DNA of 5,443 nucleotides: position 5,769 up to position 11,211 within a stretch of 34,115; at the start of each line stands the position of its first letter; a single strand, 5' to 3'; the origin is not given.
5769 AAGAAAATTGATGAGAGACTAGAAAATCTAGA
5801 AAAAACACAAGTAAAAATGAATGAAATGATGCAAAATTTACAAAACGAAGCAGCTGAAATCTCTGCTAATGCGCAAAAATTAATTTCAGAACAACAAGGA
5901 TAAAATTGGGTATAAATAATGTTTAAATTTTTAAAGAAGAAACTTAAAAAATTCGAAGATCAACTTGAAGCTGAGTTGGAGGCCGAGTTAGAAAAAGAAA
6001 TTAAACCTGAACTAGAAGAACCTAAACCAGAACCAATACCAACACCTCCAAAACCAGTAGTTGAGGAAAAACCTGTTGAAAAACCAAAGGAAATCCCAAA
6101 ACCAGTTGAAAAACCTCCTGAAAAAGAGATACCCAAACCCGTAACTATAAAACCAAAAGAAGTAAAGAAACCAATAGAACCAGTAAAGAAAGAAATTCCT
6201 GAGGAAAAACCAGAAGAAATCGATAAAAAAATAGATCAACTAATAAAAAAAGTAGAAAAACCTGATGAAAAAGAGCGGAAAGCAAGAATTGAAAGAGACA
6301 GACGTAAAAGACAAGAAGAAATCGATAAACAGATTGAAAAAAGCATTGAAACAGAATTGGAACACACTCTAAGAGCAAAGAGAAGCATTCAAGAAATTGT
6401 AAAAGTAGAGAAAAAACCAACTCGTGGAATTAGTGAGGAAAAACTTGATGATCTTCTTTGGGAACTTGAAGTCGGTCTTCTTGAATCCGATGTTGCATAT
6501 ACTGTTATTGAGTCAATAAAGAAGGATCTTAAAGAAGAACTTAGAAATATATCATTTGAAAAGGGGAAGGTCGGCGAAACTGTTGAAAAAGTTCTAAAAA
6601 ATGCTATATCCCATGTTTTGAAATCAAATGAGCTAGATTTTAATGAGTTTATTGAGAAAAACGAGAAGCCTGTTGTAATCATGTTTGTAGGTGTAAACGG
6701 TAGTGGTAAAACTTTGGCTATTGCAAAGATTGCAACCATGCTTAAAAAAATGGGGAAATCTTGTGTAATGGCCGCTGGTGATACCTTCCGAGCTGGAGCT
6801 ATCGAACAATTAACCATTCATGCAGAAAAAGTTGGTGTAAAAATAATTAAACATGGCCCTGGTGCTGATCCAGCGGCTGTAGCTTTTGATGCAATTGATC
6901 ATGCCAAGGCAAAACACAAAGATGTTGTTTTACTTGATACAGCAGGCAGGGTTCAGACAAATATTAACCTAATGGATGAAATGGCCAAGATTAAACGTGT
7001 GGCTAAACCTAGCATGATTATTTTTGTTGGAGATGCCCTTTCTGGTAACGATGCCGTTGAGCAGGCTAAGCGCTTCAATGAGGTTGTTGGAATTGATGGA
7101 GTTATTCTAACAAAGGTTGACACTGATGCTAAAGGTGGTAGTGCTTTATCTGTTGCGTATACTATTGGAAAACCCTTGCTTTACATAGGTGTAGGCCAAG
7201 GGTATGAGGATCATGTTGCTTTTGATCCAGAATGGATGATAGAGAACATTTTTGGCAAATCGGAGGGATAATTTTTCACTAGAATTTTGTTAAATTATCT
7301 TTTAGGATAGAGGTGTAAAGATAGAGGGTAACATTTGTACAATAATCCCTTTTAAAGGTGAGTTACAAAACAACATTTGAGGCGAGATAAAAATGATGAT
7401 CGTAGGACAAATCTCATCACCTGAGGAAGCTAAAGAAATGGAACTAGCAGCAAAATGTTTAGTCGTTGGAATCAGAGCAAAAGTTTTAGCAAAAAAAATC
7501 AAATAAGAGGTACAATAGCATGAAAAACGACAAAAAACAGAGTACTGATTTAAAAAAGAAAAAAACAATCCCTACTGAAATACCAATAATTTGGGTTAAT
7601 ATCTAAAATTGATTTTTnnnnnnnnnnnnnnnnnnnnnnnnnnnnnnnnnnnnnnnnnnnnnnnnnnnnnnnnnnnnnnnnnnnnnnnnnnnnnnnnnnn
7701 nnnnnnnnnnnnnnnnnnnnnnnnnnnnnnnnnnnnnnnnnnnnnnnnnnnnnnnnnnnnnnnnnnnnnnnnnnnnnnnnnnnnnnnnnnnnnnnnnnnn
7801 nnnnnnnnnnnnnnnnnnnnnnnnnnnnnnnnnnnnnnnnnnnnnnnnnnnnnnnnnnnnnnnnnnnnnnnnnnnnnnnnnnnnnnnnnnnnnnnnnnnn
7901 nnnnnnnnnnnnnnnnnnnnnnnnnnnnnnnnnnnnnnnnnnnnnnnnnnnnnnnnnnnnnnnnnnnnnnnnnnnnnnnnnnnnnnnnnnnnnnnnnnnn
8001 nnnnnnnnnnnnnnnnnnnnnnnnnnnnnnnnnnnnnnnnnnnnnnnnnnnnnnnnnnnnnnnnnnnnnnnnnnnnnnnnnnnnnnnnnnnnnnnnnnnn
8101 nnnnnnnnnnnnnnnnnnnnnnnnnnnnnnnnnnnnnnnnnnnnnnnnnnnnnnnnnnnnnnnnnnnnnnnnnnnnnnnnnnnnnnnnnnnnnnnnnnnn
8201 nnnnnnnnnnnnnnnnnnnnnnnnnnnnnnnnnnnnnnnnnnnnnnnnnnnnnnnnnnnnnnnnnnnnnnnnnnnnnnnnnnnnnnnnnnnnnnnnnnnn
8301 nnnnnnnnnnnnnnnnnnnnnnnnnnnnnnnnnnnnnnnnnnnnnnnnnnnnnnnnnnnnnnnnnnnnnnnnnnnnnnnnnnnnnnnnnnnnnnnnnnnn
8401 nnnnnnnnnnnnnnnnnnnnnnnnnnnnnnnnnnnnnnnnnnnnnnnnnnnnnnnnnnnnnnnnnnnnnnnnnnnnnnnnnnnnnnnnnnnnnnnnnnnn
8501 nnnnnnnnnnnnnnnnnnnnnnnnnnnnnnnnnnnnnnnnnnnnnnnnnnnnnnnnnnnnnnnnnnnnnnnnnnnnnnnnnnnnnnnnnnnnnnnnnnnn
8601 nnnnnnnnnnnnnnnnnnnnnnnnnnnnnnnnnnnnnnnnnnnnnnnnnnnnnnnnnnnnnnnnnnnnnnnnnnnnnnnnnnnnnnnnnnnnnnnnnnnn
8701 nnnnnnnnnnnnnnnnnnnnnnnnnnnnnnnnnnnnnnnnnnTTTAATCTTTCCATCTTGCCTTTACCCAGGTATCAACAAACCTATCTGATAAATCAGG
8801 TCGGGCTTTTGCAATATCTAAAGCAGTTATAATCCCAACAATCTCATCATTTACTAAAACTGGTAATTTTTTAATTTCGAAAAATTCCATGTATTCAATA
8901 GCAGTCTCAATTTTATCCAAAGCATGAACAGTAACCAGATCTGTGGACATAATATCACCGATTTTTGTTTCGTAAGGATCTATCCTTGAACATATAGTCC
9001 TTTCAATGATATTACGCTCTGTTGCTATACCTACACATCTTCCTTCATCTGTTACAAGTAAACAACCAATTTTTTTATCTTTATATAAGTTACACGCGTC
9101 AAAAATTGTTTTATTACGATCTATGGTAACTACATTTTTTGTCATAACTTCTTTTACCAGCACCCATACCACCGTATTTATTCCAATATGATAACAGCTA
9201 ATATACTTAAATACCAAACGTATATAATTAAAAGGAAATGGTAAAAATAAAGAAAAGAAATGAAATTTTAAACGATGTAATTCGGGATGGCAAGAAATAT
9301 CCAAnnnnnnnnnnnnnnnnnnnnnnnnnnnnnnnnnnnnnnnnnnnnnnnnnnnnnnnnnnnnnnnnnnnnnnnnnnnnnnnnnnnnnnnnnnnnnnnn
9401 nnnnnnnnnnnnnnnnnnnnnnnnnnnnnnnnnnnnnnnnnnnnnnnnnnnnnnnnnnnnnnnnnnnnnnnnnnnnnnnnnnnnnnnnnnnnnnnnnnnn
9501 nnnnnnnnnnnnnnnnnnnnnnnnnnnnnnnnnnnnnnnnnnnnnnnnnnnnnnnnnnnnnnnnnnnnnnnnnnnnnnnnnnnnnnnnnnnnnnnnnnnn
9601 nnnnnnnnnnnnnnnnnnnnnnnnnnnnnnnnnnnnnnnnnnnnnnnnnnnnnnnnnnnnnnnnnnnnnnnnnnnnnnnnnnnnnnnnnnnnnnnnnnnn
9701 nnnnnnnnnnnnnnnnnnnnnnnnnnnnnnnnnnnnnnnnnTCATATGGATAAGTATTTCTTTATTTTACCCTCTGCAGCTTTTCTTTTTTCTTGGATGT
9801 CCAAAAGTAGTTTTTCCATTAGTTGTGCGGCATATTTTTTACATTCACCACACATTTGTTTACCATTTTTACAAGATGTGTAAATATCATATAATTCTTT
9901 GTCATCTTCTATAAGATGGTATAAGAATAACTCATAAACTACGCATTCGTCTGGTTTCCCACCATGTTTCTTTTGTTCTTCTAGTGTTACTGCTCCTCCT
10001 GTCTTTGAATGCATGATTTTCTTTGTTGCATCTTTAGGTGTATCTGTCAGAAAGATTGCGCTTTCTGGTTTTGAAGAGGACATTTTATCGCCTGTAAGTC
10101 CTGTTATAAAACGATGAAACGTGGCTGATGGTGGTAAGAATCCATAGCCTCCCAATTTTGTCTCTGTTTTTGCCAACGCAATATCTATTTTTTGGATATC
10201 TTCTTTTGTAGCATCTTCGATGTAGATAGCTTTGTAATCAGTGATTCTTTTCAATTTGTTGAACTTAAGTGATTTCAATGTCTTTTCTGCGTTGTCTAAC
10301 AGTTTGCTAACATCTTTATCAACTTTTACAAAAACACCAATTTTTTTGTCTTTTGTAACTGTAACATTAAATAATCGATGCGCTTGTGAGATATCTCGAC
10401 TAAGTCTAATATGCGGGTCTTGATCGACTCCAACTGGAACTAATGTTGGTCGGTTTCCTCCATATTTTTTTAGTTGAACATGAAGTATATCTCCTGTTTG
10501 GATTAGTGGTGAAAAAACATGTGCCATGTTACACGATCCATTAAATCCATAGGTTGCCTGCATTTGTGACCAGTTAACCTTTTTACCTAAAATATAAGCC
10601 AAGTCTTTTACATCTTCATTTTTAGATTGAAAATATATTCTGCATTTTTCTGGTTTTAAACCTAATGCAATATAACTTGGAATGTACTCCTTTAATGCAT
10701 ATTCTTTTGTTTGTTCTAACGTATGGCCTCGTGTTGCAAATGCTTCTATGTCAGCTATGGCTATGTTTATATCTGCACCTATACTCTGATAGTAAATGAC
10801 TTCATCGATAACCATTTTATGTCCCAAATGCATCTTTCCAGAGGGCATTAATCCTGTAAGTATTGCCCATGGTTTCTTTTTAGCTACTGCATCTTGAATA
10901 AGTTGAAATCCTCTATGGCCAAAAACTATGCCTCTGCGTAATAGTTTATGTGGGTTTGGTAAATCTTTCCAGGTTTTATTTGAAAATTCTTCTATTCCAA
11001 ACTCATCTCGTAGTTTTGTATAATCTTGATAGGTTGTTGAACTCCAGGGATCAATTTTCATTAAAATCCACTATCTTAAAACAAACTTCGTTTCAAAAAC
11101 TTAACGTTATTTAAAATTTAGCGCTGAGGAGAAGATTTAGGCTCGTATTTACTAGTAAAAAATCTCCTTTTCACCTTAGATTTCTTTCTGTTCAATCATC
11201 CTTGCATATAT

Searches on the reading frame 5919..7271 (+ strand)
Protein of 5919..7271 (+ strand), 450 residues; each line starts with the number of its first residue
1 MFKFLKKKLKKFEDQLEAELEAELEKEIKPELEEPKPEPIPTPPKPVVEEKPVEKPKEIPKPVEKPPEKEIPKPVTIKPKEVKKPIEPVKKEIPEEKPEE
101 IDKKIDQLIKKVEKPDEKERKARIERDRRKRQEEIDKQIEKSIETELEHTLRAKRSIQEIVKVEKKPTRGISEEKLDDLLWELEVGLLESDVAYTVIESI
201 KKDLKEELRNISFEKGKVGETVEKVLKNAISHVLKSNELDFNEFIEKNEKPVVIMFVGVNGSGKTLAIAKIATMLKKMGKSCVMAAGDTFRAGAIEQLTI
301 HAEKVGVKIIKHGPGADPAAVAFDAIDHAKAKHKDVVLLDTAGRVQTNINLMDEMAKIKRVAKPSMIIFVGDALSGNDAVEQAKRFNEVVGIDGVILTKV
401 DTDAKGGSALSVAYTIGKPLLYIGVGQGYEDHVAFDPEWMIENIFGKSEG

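Call 24: search_protein_families(library=pfam, proteins=[window:5919-7271:+], max_evalue=0.001)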
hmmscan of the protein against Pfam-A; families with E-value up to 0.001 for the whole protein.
window:5919-7271:+ (450 aa): 7 families
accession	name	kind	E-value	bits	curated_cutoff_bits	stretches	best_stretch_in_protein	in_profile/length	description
PF00448.28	SRP54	-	4.1e-75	252.2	22.7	1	251-445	1-195/196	SRP54-type protein, GTPase domain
PF02881.24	SRP54_N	-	1.3e-06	29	22.4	1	157-228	5-73/75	SRP54-type protein, helical bundle domain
PF13604.12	AAA_30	-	3.4e-06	27.4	27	1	252-389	19-140/191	AAA domain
PF13207.12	AAA_17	-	1.6e-05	25.7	27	1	257-370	1-108/136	AAA domain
PF06414.18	Zeta_toxin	-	9.6e-05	22.3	22.3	1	245-292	10-56/199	Zeta toxin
PF01583.26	APS_kinase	-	0.0001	22.8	21.1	1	251-303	2-54/152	Adenylylsulphate kinase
PF13245.12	AAA_19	-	0.00046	20.8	25.1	1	250-373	10-126/134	AAA domain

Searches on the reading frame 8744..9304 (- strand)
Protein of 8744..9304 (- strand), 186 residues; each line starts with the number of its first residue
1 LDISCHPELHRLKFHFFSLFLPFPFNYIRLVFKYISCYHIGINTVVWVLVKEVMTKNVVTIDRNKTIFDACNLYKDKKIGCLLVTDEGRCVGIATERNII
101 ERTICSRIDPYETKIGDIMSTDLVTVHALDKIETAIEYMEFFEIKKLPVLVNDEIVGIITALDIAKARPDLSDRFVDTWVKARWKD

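Call 24: search_protein_families(library=pfam, proteins=[window:8744-9304:-], max_evalue=0.001)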
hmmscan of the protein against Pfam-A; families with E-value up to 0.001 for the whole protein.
window:8744-9304:- (186 aa): 1 family
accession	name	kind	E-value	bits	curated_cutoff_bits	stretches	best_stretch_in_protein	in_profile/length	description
PF00571.33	CBS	-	2.9e-25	88.8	24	2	50-101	1-53/57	CBS domain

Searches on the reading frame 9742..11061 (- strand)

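Call 10: search_protein_families(library=pfam, proteins=[window:9742-11061:-], max_evalue=0.01)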
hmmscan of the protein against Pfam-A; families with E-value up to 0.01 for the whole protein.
window:9742-11061:- (439 aa): 1 family
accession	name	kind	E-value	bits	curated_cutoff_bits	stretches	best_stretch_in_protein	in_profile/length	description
PF00579.31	tRNA-synt_1b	-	2.6e-46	158.7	21.1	2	62-287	3-216/292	tRNA synthetases class I (W and Y)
